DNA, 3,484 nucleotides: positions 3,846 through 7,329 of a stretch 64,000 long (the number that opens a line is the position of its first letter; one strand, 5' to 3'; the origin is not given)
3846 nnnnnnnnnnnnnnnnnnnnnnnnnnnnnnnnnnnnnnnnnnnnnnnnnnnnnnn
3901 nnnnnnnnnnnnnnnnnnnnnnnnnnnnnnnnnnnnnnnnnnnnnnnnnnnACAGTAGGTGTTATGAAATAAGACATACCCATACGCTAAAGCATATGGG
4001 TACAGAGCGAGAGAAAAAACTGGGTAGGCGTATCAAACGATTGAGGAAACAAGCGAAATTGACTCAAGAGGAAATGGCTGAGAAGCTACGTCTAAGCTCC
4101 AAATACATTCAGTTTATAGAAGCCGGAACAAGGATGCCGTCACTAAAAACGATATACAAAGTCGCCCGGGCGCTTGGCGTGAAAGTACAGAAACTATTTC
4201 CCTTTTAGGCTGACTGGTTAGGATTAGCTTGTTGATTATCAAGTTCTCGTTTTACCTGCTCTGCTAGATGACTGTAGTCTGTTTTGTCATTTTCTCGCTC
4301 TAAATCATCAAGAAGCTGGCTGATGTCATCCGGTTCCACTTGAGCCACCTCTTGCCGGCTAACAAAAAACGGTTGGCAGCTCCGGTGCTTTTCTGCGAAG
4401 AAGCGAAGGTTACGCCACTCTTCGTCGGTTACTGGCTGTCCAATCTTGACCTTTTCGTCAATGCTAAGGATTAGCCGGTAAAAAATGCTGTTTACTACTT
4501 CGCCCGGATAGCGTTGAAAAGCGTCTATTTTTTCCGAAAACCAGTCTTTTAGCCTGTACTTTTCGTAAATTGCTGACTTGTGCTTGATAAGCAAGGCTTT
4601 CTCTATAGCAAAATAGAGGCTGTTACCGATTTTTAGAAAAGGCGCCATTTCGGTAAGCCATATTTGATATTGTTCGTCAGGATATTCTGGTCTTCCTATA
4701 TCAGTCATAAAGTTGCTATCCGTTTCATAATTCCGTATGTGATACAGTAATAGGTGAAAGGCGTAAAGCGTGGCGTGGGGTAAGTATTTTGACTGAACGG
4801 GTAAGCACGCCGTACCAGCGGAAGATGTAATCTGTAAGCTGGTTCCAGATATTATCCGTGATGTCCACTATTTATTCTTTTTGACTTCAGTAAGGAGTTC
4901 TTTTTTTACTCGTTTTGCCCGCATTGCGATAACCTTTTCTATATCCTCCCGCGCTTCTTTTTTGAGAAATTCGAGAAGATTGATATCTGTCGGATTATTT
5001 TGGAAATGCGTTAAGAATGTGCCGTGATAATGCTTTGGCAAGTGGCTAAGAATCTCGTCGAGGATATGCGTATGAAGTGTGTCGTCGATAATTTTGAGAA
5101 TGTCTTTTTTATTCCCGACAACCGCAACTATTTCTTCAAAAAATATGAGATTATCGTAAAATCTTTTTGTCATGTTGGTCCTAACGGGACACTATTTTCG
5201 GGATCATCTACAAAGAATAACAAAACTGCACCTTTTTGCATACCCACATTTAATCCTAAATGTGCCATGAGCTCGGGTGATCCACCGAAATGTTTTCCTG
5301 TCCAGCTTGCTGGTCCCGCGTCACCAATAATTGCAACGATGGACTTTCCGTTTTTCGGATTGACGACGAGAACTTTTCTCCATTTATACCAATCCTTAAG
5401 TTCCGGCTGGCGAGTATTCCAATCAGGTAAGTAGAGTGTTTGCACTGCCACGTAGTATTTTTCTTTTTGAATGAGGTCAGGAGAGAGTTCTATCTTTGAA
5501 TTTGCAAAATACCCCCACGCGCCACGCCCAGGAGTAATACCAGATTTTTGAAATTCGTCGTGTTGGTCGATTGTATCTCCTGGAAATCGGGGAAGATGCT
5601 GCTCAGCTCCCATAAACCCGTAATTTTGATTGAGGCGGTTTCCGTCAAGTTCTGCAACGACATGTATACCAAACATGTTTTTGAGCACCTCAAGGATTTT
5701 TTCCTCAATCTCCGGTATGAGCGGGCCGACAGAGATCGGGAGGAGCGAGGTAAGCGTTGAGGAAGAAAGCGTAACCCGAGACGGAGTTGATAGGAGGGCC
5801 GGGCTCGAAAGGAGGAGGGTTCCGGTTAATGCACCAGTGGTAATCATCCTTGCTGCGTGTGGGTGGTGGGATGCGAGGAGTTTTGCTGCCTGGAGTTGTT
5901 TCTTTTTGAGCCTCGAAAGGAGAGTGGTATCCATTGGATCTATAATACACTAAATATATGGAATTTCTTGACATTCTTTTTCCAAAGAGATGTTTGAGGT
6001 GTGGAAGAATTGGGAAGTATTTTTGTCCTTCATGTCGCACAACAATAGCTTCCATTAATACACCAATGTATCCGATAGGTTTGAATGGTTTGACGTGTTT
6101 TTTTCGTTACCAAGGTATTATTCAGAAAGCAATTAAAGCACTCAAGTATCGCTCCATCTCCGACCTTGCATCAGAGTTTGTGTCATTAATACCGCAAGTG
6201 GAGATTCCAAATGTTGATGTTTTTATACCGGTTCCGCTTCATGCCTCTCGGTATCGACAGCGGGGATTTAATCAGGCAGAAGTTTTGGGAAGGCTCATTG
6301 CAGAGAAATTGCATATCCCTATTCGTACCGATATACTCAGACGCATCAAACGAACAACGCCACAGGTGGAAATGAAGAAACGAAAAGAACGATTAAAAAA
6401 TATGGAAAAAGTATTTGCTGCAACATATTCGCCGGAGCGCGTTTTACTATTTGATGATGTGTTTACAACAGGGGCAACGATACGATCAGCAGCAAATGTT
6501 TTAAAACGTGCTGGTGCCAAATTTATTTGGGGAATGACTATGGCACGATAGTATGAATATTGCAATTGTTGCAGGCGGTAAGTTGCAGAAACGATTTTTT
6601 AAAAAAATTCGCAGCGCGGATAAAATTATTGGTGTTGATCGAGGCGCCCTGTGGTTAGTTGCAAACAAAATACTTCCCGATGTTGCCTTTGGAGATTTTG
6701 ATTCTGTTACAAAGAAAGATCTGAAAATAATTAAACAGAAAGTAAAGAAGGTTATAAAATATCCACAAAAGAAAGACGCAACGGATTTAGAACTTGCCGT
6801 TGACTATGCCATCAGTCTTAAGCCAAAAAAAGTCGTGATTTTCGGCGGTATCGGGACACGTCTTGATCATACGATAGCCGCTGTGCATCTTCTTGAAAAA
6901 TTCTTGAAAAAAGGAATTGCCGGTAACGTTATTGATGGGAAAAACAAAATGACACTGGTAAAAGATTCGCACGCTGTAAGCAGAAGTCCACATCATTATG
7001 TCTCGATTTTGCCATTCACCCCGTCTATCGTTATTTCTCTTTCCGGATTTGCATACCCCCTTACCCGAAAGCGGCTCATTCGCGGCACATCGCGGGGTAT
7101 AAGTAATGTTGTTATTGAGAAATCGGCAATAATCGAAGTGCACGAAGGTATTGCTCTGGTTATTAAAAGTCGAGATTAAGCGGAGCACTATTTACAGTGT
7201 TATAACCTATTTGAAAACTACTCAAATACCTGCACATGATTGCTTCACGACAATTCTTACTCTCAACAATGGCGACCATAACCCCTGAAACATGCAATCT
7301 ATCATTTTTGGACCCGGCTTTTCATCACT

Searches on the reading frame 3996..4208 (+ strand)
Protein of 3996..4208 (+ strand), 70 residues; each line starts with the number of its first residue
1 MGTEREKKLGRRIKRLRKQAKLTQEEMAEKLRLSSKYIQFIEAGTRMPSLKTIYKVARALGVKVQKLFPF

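Call 4: search_protein_families(library=pfam, proteins=[window:3996-4208:+], max_evalue=1)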
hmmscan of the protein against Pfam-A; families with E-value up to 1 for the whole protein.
window:3996-4208:+ (70 aa): 12 families
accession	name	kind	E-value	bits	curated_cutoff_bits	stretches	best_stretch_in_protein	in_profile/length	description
PF01381.28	HTH_3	-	2.2e-17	63.3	23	1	13-66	1-54/55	Helix-turn-helix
PF12844.13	HTH_19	-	1e-14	54.6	30.2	1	10-67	1-58/64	Helix-turn-helix domain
PF13560.12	HTH_31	-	2.8e-12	47.2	27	1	9-63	2-57/64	Helix-turn-helix domain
PF13413.12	HTH_25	-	3.6e-06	27.2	24.6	1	14-50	3-41/62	Helix-turn-helix domain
PF13443.12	HTH_26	-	0.0002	22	22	1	12-67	1-57/63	Cro/C1-type HTH DNA-binding domain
PF13744.12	HTH_37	-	0.0027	17.9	27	1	8-65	18-76/80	Helix-turn-helix domain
PF01710.22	HTH_Tnp_IS630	-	0.0048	17.4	21.3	1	27-59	1-33/119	Transposase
PF05979.17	DUF896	-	0.007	16.7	24.2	1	15-44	11-40/64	Bacterial protein of unknown function (DUF896)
PF13412.12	HTH_24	-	0.042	13.9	21.9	1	15-36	11-32/48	Winged helix-turn-helix DNA-binding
PF20331.3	DUF6626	-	0.1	13.6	27.3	0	34-67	28-61/96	Family of unknown function (DUF6626)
PF17580.7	GBR_NSP5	-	0.19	12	25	1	3-56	97-151/176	Group B Rotavirus Non-structural protein 5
PF13404.12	HTH_AsnC-type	-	0.26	11.6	27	0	14-35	10-31/42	AsnC-type helix-turn-helix domain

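Call 5: search_protein_families(library=padloc, proteins=[window:3996-4208:+], max_evalue=1)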
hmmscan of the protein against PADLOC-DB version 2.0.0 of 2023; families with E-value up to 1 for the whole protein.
window:3996-4208:+ (70 aa): 24 families
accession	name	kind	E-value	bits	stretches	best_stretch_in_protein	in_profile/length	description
PDLC02926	HTH_VI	-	8.5e-17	59.2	1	9-68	2-61/92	-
PDLC04142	capH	-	1.2e-12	46.8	1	6-68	4-66/103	capH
PDLC03665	Control_protein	-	1.2e-12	46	1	9-68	9-69/77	control protein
PDLC03954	RmrA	-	5.5e-08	30.1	1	9-65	11-67/380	-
PDLC03664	Control_protein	-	2.2e-07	29.2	1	8-68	13-73/74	control protein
PDLC03666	Control_protein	-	2.4e-07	29.1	1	7-68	5-66/77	control protein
PDLC03949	RmrA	-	2.6e-07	27.8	1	11-65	5-59/363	-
PDLC03952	RmrA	-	3.3e-07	27.5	1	9-64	23-78/395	-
PDLC04775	PDC-M69A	-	1.1e-06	27.1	1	7-67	6-66/113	-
PDLC03945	RmrA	-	2.7e-06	24.8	1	10-65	4-59/394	-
PDLC03951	RmrA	-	2.7e-06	24.6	1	10-65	10-65/400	-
PDLC03943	RmrA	-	3.1e-06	24.5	1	10-64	4-58/370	-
PDLC03946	RmrA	-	1.5e-05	21.9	1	11-64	5-58/357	-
PDLC03947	RmrA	-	3.4e-05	20.8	1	5-62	8-65/383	-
PDLC03953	RmrA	-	4.7e-05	20.8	1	8-63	5-60/373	-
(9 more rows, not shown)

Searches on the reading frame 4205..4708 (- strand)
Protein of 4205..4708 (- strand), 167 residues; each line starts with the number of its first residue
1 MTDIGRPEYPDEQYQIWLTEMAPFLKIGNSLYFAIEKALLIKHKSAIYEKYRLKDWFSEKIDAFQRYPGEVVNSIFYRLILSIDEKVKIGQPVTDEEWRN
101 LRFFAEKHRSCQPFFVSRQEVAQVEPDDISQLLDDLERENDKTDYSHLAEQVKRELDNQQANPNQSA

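Call 4: search_protein_families(library=pfam, proteins=[window:4205-4708:-], max_evalue=1)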
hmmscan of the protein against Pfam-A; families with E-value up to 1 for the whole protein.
window:4205-4708:- (167 aa): 1 family
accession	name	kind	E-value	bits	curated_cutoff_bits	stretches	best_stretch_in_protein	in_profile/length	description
PF17176.10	tRNA_bind_3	-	0.058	14.1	27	1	91-119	35-63/119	tRNA-binding domain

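Call 5: search_protein_families(library=padloc, proteins=[window:4205-4708:-], max_evalue=1)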
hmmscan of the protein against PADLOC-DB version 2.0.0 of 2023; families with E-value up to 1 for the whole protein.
window:4205-4708:- (167 aa): 0 families

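Call 6: search_protein_families(library=ncbifam, proteins=[window:4205-4708:-], max_evalue=0.1)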
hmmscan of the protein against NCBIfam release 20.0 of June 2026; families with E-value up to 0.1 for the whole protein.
window:4205-4708:- (167 aa): 0 families

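Call 7: search_protein_families(library=phrogs, proteins=[window:4205-4708:-], max_evalue=0.1)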
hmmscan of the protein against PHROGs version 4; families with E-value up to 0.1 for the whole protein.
window:4205-4708:- (167 aa): 0 families

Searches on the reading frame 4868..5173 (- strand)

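Call 4: search_protein_families(library=pfam, proteins=[window:4868-5173:-], max_evalue=1)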
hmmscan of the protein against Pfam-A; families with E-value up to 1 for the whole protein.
window:4868-5173:- (101 aa): 1 family
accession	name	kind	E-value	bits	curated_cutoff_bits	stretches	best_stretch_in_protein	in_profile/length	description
PF09905.14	VF530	-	0.13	12.9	27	1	31-80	3-60/63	DNA-binding protein VF530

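Call 6: search_protein_families(library=ncbifam, proteins=[window:4868-5173:-], max_evalue=0.1)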
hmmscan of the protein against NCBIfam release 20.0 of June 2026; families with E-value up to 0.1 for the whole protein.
window:4868-5173:- (101 aa): 0 families

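Call 7: search_protein_families(library=phrogs, proteins=[window:4868-5173:-], max_evalue=0.1)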
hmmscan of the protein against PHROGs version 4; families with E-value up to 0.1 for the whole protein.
window:4868-5173:- (101 aa): 0 families

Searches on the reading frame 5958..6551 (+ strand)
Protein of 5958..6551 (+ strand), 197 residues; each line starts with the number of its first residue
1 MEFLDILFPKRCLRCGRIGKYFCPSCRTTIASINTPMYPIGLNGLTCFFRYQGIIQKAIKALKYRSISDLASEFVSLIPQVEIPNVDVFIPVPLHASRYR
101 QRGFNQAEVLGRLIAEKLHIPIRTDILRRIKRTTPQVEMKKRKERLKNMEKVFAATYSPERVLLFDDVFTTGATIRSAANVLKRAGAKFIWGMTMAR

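Call 6: search_protein_families(library=ncbifam, proteins=[window:5958-6551:+], max_evalue=0.1)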
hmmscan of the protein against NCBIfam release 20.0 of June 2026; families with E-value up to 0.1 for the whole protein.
window:5958-6551:+ (197 aa): 29 families (the best 25 are shown)
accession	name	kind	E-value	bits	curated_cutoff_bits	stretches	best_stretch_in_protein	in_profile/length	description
TIGR00201.1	comF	subfamily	3.2e-25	89.2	233.55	1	12-197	1-190/190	ComF family protein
NF008616.0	PRK11595.1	equivalog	2.1e-21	76.5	304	1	21-190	35-218/227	DNA utilization protein GntX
NF002686.0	PRK02458.1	equivalog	8e-05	22.2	506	1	82-192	145-251/323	ribose-phosphate diphosphokinase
TIGR01251.1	ribP_PPkin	subfamily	8e-05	21.7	113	1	158-191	209-242/309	ribose-phosphate diphosphokinase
NF002634.0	PRK02304.1-3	equivalog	0.0001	22.1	170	1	154-190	113-149/182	adenine phosphoribosyltransferase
NF002636.0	PRK02304.1-5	equivalog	0.00022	20.7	125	1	158-189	116-147/176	adenine phosphoribosyltransferase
NF002095.0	PRK00934.1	equivalog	0.00026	20.2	296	1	159-190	205-236/287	ribose-phosphate diphosphokinase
TIGR00336.1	pyrE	equivalog_domain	0.00037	20.3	106.8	1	154-188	103-137/173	orotate phosphoribosyltransferase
NF003549.0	PRK05205.1-5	equivalog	0.00067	19.2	138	1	101-186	42-126/182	bifunctional pyr operon transcriptional regulator/uracil phosphoribosyltransferase PyrR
NF002320.0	PRK01259.1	subfamily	0.00077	18.9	297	1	156-191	211-246/316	ribose-phosphate diphosphokinase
TIGR01090.1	apt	equivalog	0.00083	19.5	185.85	1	109-190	59-140/169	adenine phosphoribosyltransferase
NF005592.0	PRK07322.1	subfamily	0.0011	18.3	143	1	144-190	105-151/180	adenine phosphoribosyltransferase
NF002620.0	PRK02277.1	subfamily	0.0013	18.5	115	1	139-189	122-171/201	orotate phosphoribosyltransferase-like protein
NF002635.0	PRK02304.1-4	subfamily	0.0018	17.9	146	1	157-188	113-144/188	adenine phosphoribosyltransferase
NF004689.0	PRK06031.1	equivalog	0.0027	17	175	1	157-189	152-184/233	phosphoribosyltransferase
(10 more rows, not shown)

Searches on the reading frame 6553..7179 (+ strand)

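Call 6: search_protein_families(library=ncbifam, proteins=[window:6553-7179:+], max_evalue=0.1)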
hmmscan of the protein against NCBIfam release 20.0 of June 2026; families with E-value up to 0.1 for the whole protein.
window:6553-7179:+ (208 aa): 3 families
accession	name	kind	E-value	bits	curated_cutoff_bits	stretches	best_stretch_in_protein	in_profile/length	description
TIGR01378.1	thi_PPkinase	equivalog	1.5e-52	178.1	76.4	1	4-204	2-206/206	thiamine diphosphokinase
NF040608.1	division_SteA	equivalog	4.6e-05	22.5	150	1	25-64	194-233/369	putative cytokinetic ring protein SteA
NF002220.0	PRK01115.1-3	subfamily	0.076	12.6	284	0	22-87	33-97/246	DNA polymerase sliding clamp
